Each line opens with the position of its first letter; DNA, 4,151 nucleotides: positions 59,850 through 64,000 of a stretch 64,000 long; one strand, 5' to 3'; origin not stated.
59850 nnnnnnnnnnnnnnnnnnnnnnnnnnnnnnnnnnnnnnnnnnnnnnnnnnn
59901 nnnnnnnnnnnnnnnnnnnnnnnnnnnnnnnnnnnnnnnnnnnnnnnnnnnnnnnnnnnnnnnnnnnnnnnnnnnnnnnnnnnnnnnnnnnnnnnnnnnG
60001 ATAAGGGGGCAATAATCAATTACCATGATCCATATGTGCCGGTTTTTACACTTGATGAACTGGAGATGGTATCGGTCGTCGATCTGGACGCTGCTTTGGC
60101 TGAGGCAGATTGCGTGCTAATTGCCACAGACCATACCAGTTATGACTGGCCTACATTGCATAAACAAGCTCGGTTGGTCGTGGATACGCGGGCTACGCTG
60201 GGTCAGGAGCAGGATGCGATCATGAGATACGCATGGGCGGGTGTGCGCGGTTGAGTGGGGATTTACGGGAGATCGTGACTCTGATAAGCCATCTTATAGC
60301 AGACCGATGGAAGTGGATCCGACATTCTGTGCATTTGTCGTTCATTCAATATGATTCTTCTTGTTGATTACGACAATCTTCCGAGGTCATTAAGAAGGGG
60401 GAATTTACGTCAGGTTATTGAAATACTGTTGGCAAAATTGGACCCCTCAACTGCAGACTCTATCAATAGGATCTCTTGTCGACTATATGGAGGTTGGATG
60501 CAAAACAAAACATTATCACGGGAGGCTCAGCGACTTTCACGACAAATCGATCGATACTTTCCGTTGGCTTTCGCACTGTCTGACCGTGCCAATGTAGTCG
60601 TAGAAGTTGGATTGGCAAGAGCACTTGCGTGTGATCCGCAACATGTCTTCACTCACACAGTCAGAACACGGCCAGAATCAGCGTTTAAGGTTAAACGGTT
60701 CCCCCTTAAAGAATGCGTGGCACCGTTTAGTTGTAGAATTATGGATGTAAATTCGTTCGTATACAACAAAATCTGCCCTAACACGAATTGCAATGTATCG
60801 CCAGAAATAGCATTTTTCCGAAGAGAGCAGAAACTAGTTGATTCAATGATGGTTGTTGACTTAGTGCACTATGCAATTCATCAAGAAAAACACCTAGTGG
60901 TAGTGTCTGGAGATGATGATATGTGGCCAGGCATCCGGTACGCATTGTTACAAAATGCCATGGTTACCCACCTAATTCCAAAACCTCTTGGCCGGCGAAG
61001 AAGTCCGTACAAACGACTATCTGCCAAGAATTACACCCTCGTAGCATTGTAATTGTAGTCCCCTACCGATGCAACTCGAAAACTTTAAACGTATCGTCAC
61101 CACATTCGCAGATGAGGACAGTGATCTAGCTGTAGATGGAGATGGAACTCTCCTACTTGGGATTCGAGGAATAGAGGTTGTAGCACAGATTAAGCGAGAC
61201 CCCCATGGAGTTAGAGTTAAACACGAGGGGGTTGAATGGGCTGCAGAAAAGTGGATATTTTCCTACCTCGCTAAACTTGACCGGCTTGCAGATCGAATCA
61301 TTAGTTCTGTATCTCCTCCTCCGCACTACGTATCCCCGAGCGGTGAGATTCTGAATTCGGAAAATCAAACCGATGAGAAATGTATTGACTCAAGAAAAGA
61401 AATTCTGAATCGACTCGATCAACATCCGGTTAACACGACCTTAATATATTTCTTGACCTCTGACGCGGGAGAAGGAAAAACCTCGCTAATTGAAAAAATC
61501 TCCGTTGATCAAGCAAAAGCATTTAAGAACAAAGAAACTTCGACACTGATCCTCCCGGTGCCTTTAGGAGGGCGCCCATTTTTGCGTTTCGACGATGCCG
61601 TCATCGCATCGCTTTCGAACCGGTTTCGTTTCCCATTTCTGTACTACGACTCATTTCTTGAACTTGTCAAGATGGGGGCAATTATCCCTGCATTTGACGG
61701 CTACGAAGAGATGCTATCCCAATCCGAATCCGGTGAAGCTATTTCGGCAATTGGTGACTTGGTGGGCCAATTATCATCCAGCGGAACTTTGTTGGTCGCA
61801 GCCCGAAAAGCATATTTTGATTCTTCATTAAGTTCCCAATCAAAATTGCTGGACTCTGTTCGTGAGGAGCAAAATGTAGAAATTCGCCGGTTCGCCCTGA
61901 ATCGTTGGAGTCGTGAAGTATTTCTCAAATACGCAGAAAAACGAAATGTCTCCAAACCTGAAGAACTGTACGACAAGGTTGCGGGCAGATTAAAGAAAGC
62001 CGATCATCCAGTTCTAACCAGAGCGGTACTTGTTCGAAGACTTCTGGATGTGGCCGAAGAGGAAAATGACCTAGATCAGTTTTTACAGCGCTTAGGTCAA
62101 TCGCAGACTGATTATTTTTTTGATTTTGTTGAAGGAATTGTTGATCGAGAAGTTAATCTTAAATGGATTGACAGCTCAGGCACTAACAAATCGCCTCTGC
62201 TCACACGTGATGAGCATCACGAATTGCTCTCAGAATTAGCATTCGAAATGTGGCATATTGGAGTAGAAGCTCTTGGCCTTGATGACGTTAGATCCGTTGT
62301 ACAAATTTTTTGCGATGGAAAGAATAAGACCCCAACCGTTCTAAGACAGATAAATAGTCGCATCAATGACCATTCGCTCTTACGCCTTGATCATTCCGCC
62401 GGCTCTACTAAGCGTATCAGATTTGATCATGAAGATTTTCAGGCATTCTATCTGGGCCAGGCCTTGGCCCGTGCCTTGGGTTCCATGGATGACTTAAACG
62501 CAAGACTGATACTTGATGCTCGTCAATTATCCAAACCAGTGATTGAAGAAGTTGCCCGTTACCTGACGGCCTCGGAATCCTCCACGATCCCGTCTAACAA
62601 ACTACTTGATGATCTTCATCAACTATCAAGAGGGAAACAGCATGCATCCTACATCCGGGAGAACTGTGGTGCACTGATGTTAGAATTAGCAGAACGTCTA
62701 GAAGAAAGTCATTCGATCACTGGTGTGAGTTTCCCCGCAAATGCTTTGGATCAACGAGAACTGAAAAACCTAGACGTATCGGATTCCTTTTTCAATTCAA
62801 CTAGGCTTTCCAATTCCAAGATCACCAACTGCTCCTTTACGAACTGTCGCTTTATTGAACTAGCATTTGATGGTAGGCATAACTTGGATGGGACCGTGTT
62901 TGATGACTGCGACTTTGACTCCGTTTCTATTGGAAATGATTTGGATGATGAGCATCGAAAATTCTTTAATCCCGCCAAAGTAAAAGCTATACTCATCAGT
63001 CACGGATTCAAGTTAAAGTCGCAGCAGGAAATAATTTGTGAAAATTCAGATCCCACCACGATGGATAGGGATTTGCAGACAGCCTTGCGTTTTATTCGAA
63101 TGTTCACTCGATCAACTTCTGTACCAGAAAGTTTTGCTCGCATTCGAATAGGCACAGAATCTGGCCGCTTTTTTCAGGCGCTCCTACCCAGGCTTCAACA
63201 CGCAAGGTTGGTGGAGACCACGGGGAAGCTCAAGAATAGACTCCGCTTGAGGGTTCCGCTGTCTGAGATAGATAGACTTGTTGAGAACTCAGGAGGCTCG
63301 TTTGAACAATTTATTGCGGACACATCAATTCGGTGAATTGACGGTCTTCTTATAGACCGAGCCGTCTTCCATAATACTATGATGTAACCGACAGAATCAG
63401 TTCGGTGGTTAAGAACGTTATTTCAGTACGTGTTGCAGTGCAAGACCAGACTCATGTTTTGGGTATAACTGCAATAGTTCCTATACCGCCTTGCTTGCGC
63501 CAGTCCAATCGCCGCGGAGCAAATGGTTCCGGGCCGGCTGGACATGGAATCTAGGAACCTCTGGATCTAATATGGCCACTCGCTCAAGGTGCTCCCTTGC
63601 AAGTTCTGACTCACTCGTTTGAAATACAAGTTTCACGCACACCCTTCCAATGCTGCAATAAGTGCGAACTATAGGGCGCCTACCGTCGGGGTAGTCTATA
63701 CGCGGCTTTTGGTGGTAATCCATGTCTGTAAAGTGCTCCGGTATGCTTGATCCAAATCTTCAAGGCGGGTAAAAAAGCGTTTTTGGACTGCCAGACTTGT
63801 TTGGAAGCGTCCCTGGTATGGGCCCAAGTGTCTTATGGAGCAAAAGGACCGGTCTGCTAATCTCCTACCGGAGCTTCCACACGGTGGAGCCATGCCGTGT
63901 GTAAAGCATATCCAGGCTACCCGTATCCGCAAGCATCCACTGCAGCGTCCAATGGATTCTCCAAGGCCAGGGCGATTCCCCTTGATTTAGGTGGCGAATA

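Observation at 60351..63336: AT-rich two-gene cassette, NYN/PIN-like nuclease plus NACHT NTPase with pentapeptide repeats: candidate undescribed STAND-type defence system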

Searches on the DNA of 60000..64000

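Call 72: search_rna_families(source=window, start=60000, end=64000, threshold=evalue, max_evalue=0.1)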
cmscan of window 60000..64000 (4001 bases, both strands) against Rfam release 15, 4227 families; matches with E-value up to 0.1: 0.
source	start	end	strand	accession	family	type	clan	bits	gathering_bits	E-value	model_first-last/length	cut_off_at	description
